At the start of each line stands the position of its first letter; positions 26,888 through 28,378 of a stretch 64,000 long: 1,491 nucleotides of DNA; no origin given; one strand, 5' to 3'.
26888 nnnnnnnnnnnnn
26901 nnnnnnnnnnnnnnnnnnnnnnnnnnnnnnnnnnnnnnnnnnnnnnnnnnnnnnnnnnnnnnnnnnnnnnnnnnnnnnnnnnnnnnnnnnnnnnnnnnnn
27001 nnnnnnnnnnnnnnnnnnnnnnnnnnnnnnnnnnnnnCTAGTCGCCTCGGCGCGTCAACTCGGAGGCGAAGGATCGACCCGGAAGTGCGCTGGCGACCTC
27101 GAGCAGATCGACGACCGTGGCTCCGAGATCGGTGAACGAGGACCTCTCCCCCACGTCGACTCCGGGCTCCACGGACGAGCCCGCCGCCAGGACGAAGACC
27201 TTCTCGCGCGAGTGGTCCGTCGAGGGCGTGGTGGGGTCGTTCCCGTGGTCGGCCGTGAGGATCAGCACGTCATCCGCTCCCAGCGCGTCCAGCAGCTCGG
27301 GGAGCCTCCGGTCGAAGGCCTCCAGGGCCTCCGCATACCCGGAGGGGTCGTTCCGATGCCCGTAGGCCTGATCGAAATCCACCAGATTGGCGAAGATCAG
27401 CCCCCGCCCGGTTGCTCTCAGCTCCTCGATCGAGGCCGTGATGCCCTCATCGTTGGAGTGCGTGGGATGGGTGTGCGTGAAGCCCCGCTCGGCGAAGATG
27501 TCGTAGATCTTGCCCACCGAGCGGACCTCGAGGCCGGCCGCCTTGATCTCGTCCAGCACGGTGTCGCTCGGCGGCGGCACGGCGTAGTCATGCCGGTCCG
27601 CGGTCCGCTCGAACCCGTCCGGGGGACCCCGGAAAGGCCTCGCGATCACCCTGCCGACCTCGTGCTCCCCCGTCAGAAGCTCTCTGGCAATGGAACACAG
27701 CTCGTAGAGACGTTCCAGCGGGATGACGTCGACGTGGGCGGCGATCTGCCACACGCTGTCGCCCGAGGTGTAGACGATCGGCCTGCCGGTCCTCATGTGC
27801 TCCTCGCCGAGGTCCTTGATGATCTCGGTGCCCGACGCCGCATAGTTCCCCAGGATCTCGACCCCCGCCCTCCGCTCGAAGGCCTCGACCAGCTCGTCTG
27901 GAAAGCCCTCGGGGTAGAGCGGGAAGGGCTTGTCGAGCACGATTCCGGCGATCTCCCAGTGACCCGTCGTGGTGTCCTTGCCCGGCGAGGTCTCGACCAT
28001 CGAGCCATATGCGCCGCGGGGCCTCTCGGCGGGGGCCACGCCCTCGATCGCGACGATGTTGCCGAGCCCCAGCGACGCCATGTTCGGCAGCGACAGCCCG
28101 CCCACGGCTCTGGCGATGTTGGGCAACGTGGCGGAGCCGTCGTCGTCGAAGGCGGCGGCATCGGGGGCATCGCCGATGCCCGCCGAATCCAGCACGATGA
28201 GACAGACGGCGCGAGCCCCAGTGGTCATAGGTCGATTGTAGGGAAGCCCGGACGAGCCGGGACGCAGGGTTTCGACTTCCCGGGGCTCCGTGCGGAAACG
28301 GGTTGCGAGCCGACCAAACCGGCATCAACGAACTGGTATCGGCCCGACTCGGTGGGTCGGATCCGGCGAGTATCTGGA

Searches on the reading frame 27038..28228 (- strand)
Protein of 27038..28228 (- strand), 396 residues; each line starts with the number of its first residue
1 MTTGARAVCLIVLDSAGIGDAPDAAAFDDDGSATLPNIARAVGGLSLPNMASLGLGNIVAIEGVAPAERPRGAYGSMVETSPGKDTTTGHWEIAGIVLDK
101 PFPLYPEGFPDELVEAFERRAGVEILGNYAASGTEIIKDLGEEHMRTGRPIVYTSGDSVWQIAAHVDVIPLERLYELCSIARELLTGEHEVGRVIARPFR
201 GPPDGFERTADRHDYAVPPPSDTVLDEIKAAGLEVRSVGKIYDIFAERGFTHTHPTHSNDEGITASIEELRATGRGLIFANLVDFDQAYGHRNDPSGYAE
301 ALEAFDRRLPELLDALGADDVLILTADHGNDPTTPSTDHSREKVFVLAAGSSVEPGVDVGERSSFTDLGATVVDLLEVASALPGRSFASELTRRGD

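Call 3: search_protein_families(library=pfam, proteins=[window:27038-28228:-], max_evalue=1)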
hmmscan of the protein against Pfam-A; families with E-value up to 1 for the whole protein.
window:27038-28228:- (396 aa): 3 families
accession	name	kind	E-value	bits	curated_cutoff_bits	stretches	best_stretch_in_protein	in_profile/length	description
PF01676.23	Metalloenzyme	-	4.6e-38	131.6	24.3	1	8-378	3-250/252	Metalloenzyme superfamily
PF07394.17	DUF1501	-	0.0093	15.6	27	1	271-367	238-341/390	Protein of unknown function (DUF1501)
PF01663.27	Phosphodiest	-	0.012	15.6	23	1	290-334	174-225/342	Type I phosphodiesterase / nucleotide pyrophosphatase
